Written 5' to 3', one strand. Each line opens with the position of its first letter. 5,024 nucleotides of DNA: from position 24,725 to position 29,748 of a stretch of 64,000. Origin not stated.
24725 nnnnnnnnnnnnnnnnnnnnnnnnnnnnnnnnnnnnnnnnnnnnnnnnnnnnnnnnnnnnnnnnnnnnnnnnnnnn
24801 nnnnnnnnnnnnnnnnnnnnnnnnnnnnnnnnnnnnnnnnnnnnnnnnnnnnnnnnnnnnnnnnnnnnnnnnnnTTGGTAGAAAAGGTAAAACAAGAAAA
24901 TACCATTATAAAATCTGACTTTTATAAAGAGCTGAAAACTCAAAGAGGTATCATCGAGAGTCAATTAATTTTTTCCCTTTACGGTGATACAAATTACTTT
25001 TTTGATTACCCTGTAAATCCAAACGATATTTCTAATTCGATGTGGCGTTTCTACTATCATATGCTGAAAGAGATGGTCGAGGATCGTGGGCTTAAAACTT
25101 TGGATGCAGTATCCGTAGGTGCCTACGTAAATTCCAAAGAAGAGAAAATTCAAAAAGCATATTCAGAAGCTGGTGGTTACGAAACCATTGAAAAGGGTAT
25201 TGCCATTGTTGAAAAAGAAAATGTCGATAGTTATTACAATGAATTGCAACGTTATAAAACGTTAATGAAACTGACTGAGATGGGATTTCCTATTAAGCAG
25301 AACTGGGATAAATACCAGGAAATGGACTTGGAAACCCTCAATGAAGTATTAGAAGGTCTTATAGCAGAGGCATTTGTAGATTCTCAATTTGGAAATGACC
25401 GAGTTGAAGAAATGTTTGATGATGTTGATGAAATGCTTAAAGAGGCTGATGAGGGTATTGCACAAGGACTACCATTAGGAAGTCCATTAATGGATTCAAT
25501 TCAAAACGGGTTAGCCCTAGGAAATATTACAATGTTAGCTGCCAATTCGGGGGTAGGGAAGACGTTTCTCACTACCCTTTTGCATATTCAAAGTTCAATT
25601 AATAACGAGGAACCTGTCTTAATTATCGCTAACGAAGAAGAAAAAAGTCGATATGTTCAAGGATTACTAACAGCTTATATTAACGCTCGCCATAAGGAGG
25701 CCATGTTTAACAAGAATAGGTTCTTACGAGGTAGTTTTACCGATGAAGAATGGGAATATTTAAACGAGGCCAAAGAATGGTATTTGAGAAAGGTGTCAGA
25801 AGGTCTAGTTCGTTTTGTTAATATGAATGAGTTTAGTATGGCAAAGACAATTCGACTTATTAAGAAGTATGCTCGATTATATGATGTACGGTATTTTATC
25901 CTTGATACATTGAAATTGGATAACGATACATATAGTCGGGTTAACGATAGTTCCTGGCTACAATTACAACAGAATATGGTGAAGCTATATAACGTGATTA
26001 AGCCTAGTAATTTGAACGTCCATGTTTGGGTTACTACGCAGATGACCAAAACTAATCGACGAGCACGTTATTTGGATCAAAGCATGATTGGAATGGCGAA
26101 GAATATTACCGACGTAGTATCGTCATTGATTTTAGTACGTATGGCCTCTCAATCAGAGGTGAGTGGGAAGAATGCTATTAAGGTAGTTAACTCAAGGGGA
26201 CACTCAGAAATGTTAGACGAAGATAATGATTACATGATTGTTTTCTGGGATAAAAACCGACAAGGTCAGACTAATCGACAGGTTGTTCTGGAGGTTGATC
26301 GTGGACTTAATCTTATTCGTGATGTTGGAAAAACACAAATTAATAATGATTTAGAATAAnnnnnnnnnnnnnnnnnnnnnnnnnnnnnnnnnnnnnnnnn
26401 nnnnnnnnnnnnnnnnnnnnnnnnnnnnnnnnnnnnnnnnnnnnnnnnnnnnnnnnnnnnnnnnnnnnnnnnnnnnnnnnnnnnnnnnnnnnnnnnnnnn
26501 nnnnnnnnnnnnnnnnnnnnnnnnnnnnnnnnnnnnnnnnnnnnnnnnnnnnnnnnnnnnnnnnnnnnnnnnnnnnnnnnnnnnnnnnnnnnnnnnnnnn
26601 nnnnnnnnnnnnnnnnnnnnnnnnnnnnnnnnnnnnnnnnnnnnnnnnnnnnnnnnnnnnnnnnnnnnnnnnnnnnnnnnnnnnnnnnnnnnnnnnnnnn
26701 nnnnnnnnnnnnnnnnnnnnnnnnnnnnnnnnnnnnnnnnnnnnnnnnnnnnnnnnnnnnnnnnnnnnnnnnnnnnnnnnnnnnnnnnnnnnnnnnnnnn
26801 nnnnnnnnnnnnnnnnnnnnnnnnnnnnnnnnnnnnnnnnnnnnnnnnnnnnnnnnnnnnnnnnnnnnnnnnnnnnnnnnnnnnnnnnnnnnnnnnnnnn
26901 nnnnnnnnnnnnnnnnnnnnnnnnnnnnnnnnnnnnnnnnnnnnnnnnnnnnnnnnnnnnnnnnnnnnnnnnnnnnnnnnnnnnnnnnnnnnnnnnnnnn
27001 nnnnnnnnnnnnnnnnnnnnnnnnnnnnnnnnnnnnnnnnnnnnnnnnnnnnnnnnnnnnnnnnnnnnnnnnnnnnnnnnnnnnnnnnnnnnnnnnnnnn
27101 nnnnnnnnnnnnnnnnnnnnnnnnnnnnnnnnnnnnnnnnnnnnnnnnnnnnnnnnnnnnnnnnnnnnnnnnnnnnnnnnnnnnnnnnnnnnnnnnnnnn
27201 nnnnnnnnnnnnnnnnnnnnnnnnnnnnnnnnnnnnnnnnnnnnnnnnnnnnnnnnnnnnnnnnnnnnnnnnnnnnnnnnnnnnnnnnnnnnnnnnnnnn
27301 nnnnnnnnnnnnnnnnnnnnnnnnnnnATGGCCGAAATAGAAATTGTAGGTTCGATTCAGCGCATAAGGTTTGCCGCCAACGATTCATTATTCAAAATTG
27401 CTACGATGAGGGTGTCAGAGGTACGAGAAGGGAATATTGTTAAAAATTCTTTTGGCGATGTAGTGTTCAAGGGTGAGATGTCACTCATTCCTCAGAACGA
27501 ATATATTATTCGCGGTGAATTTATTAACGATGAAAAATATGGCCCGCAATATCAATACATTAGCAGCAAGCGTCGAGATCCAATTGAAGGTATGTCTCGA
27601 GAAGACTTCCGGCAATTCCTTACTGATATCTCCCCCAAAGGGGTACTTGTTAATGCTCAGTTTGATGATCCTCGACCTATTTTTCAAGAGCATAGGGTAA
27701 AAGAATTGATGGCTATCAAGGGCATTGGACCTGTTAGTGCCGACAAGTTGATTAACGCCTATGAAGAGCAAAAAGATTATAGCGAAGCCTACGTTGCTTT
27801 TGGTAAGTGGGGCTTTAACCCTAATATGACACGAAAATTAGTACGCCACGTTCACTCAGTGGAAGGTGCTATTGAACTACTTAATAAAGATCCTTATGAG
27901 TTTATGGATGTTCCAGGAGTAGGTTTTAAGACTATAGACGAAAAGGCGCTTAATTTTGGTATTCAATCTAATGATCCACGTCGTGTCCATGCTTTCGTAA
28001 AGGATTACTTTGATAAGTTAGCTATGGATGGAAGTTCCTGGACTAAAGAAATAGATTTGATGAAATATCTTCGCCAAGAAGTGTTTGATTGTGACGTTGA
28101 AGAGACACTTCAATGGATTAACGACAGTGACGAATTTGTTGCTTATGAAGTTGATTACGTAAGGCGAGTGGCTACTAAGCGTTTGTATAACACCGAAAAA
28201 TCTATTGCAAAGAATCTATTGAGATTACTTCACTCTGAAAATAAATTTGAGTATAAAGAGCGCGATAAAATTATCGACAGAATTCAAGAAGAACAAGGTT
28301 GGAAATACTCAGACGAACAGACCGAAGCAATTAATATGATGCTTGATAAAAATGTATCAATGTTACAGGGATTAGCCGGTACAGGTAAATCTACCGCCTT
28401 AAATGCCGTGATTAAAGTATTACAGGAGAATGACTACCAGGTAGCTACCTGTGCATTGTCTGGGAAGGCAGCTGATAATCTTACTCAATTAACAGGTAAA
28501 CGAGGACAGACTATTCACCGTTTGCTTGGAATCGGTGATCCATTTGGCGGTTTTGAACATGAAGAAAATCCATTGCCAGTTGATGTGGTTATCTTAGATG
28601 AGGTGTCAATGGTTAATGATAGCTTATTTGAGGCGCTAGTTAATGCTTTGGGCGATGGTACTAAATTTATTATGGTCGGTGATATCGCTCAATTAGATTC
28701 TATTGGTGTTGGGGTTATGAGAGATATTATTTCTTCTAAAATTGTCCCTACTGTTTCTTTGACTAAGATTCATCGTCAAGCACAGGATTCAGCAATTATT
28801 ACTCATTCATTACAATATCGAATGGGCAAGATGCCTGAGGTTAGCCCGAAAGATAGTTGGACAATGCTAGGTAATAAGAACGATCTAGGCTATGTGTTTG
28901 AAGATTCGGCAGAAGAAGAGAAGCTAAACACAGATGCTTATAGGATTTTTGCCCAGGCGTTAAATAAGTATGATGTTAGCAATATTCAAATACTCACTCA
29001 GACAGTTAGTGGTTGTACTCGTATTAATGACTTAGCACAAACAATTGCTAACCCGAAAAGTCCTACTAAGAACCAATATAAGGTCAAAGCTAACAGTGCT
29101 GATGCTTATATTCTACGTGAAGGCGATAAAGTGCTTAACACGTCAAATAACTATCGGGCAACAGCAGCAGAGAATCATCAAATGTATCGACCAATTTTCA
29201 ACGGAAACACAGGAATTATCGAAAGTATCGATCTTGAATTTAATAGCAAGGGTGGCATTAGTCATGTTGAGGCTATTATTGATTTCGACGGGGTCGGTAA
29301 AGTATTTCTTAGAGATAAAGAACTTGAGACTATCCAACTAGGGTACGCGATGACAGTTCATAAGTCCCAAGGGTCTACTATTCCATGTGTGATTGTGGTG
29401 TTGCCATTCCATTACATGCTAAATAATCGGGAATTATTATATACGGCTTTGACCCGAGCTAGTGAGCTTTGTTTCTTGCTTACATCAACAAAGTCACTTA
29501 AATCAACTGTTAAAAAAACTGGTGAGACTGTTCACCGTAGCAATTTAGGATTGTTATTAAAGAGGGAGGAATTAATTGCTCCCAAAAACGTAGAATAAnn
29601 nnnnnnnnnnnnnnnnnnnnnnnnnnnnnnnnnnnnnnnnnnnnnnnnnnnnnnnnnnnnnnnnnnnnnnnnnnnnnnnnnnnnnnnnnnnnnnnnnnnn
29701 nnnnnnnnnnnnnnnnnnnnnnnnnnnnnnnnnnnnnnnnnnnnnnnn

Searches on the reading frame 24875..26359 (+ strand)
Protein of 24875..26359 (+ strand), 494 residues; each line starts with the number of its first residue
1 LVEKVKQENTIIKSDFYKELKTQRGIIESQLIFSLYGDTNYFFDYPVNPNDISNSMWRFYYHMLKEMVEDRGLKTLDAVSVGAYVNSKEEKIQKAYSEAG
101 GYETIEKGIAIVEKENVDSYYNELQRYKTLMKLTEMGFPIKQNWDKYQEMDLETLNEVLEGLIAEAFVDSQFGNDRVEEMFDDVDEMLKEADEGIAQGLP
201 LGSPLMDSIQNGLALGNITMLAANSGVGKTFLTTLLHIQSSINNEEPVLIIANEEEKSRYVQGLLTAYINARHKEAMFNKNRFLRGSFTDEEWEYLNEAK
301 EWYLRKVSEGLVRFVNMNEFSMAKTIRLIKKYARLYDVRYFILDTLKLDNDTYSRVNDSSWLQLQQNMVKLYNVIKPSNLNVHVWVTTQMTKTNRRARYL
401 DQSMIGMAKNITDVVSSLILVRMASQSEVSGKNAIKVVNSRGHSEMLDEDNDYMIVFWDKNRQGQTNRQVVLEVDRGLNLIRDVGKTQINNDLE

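Call 7: search_protein_families(library=phrogs, proteins=[window:24875-26359:+], max_evalue=0.00001)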
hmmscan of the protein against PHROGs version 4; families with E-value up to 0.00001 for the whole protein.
window:24875-26359:+ (494 aa): 2 families
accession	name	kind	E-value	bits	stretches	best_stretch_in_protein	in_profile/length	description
phrog_19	-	DNA, RNA and nucleotide metabolism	4.9e-40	139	1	26-487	162-584/621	DnaB-like replicative helicase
phrog_239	-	DNA, RNA and nucleotide metabolism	2.2e-13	51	1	156-347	293-478/801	DNA primase/helicase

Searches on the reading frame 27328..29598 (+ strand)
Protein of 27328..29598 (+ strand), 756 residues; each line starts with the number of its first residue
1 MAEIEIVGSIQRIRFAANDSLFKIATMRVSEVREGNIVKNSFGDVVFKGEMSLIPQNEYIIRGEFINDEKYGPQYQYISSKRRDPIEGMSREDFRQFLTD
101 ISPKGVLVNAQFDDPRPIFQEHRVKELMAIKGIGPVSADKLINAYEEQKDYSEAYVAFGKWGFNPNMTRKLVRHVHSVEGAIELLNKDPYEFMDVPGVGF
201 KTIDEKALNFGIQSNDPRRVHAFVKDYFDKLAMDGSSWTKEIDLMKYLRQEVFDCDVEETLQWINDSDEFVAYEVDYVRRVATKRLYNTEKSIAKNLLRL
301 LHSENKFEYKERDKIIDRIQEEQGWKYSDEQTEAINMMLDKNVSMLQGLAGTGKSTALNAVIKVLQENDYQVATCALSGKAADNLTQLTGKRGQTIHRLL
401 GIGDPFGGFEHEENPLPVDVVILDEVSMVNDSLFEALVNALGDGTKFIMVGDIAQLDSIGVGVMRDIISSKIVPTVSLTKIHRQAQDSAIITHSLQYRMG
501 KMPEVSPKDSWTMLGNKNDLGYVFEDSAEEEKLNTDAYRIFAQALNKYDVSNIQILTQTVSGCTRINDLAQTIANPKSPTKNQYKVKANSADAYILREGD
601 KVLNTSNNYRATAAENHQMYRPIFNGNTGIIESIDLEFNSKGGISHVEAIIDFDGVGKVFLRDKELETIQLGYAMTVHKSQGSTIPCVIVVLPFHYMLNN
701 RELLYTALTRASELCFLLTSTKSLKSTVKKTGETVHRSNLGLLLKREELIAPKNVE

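Call 7: search_protein_families(library=phrogs, proteins=[window:27328-29598:+], max_evalue=0.00001)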
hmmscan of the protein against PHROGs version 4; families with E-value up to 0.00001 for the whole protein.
window:27328-29598:+ (756 aa): 5 families
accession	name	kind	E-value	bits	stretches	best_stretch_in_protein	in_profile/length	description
phrog_4412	-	DNA, RNA and nucleotide metabolism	1.8e-190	636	1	2-747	6-741/743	exonuclease V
phrog_325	-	DNA, RNA and nucleotide metabolism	1.7e-63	216.3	1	243-722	398-871/986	Dda-like helicase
phrog_1967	-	DNA, RNA and nucleotide metabolism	1.9e-08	34.4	0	259-369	101-194/776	DNA helicase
phrog_170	-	other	3.1e-08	34.4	0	283-370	44-120/323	PhoH-like phosphate starvation-inducible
phrog_25411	-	unknown function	1.5e-06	28.1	0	301-385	188-274/627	-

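Call 11: search_dna_similar(query=window:27328-29598:+, collection=phages, mode=protein, max_rows=15)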
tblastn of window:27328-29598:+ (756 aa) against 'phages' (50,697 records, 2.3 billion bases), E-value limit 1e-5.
Records with a match: 342; places in all: 343; records where one place covers at least 80% of the query: 73.
Best place of each record, by identity: 60-80% 2; <60% 340.
By first word of the organism name: Escherichia 51; Vibrio 47; Bacillus 41; Bacteriophage 33; Lactococcus 22; Enterococcus 21; Pseudomonas 17; Staphylococcus 14; Klebsiella 13; Aeromonas 11; and 31 more.
By host as written in the record: - 81; Escherichia coli 28; Lactococcus lactis 17; Pseudomonas aeruginosa 11; Bacillus anthracis Sterne 10; Staphylococcus aureus 8; Bacillus anthracis 7; Escherichia coli str. K-12 substr. MG1655 7; and 99 more.
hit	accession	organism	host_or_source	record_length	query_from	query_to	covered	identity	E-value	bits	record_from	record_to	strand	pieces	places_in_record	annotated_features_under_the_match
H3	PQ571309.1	Thomasclavelia phage TR-TP1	Thomasclavelia ramosa YY17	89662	59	747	91%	32.6%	7e-76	274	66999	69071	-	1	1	exonuclease V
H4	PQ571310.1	Thomasclavelia phage TR-TP2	Thomasclavelia ramosa YY17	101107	59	747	91%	32.6%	7e-76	274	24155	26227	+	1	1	exonuclease V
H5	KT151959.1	Brevibacillus phage Sundance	Brevibacillus laterosporus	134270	4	716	94%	30.8%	4e-85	301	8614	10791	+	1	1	putative RecD/TraA family helicase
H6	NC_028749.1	Brevibacillus phage Sundance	Brevibacillus laterosporus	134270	4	716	94%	30.8%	4e-85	301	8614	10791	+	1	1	exonuclease V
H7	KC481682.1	Bacillus phage vB_BanS-Tsamsa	Bacillus anthracis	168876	1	714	94%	28.5%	1e-50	198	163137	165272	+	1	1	hypothetical protein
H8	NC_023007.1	Bacillus phage vB_BanS-Tsamsa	Bacillus anthracis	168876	1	714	94%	28.5%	1e-50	198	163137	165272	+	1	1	exonuclease V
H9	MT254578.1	Bacillus phage Izhevsk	Bacillus cereus VKM B-370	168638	1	714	94%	28.2%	4e-49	193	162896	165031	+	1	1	RecD-like DNA helicase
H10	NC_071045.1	Bacillus phage Izhevsk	Bacillus cereus VKM B-370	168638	1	714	94%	28.2%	4e-49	193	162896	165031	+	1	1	Dda-like helicase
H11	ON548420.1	Bacillus phage vB_BanS-Thrax4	Bacillus anthracis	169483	1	714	94%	28.1%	1e-48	192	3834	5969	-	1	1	RecD-like DNA helicase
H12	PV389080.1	Mammaliicoccus phage phi127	Mammaliicoccus sciuri Dog127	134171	58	716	87%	30.2%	7e-60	226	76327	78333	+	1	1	exonuclease V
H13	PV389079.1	Mammaliicoccus phage phi116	Mammaliicoccus sciuri Dog116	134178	58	716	87%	30.2%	7e-60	226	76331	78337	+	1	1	exonuclease V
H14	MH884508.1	Bacillus phage vB_BcoS-136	Bacillus cohnii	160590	3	713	94%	28.0%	1e-52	204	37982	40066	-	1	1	recD: exodeoxyribonuclease V alpha chain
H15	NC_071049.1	Bacillus phage vB_BcoS-136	Bacillus cohnii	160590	3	713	94%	28.0%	1e-52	204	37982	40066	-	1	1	recD: Dda-like helicase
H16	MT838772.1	Bacteriophage sp.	human fecal samples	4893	45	714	89%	29.7%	5e-58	220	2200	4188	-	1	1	record has no annotation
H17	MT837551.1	Bacteriophage sp.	human fecal samples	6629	44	711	88%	29.7%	2e-57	219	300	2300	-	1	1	record has no annotation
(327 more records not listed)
